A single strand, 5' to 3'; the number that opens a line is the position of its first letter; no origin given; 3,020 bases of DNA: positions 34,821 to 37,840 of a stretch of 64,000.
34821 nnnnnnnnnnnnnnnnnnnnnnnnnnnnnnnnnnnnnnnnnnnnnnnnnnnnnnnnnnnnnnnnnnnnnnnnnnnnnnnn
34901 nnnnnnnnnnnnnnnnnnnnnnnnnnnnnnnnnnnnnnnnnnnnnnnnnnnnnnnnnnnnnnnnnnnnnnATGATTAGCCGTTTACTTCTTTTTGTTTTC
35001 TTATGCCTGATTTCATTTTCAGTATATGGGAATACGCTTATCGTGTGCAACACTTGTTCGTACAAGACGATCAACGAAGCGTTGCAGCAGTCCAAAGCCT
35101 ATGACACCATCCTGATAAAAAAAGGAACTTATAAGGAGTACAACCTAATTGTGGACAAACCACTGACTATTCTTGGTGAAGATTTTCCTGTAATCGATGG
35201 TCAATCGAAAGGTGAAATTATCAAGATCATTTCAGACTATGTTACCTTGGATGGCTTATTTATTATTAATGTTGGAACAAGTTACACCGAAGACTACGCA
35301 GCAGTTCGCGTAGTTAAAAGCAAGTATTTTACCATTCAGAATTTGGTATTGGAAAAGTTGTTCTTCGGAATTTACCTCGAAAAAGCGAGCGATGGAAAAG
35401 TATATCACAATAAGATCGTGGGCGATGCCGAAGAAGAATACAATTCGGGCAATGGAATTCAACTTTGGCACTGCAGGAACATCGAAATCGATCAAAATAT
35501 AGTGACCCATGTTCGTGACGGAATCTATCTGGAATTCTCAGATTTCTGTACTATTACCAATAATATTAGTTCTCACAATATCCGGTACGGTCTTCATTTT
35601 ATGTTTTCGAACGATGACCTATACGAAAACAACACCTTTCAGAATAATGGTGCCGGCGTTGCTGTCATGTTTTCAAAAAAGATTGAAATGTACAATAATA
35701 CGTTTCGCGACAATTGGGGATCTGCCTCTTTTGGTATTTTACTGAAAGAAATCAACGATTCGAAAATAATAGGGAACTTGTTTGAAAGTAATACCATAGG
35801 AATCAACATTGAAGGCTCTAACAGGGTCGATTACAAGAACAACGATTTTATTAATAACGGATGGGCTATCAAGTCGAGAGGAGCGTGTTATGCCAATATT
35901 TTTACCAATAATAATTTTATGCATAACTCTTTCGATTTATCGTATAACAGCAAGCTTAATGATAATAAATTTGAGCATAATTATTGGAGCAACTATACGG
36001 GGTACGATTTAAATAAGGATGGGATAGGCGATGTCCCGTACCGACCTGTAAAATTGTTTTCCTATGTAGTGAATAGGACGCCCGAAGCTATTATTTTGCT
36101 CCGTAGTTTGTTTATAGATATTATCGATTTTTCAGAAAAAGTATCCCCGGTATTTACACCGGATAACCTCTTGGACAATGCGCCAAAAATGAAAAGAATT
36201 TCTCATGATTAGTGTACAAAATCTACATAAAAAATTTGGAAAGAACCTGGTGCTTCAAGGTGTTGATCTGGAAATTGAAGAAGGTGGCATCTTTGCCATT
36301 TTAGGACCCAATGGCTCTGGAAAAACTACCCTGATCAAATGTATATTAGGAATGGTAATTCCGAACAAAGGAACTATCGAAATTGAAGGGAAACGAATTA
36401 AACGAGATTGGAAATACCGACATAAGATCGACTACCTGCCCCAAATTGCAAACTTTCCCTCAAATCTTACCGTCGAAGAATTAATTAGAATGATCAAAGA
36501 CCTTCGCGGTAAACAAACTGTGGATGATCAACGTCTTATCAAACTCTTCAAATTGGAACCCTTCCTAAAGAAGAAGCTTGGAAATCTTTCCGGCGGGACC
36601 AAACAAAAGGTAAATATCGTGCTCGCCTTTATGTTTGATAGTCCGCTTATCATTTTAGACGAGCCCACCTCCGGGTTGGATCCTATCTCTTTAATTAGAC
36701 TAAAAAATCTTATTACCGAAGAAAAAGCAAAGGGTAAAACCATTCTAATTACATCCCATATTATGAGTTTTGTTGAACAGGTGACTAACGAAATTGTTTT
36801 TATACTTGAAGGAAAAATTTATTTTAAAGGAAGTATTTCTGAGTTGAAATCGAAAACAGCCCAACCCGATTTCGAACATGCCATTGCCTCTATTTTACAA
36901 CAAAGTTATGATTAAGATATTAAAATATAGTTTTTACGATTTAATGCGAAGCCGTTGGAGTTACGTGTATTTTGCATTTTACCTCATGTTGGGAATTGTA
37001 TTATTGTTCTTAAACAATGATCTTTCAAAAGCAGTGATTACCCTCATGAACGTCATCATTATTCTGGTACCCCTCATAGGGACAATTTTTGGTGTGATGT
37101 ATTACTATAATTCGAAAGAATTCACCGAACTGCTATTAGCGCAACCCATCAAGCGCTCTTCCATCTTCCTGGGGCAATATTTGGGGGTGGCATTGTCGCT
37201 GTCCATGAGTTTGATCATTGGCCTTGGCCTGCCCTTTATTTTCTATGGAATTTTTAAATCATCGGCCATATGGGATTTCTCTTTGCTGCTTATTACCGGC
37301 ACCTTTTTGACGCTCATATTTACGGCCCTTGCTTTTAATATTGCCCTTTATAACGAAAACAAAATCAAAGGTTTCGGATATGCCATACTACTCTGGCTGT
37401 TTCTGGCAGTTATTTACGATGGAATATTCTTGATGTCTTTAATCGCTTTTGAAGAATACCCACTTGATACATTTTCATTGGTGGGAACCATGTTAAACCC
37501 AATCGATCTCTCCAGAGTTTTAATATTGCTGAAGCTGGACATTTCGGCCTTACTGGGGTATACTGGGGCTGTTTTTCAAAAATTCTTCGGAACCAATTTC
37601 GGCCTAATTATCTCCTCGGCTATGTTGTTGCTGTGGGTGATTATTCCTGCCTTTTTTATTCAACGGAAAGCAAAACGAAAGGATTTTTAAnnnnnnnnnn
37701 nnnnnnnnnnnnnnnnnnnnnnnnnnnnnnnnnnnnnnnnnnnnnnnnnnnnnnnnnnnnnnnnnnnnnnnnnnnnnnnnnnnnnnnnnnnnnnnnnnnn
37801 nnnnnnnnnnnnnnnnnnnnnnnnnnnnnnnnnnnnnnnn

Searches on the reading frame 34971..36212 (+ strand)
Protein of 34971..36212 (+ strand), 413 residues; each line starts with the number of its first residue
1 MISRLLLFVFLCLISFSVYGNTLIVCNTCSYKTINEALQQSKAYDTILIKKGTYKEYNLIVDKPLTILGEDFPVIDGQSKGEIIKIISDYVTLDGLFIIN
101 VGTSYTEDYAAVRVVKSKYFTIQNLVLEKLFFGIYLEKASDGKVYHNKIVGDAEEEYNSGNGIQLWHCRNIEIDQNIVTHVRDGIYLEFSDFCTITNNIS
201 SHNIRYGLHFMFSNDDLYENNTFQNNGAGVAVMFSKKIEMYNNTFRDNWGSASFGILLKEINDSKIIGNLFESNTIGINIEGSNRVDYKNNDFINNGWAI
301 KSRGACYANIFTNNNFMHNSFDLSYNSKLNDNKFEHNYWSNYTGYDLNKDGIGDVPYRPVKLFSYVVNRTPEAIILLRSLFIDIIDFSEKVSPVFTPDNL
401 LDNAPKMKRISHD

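Call 43: search_protein_families(library=pfam, proteins=[window:34971-36212:+], max_evalue=0.001)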
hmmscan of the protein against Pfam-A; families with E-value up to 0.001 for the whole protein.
window:34971-36212:+ (413 aa): 2 families
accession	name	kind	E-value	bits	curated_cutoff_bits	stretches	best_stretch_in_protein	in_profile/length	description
PF13229.12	Beta_helix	-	5.9e-34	117.4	25.9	3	161-316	1-158/158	Right handed beta helix region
PF05048.19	NosD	-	1.2e-31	110.2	23.6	1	146-344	2-212/212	Periplasmic copper-binding protein (NosD)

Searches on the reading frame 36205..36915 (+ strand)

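Call 35: search_protein_families(library=pfam, proteins=[window:36205-36915:+], max_evalue=0.001)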
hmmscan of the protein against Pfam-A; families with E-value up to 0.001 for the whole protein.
window:36205-36915:+ (236 aa): 6 families
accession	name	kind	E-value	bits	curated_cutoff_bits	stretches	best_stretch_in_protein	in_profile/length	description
PF00005.33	ABC_tran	-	3.2e-32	112.4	25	1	17-156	1-137/137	ABC transporter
PF13304.12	AAA_21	-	5.2e-15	56.7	27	2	126-190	236-303/304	AAA domain, putative AbiEii toxin, Type IV TA system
PF02463.25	SMC_N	-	3.8e-09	36.7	40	1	106-194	118-206/220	RecF/RecN/SMC N terminal domain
PF13476.12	AAA_23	-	1.3e-06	29.6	27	1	19-48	12-40/201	AAA domain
PF13555.12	AAA_29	-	1.3e-05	25.3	27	1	18-55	13-50/61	P-loop containing region of AAA domain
PF09818.15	ABC_ATPase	-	0.00076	19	23.2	0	24-47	77-99/283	P-loop domain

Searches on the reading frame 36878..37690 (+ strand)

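Call 35: search_protein_families(library=pfam, proteins=[window:36878-37690:+], max_evalue=0.001)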
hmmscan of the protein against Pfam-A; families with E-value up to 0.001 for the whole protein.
window:36878-37690:+ (270 aa): 2 families
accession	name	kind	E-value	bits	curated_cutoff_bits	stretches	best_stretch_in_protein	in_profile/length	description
PF12679.13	ABC2_membrane_2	-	6.5e-05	22.8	27.2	1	83-217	99-240/283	ABC-2 family transporter protein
PF13346.12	ABC2_membrane_5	-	0.00083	19.4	25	1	28-201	13-176/205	ABC-2 family transporter protein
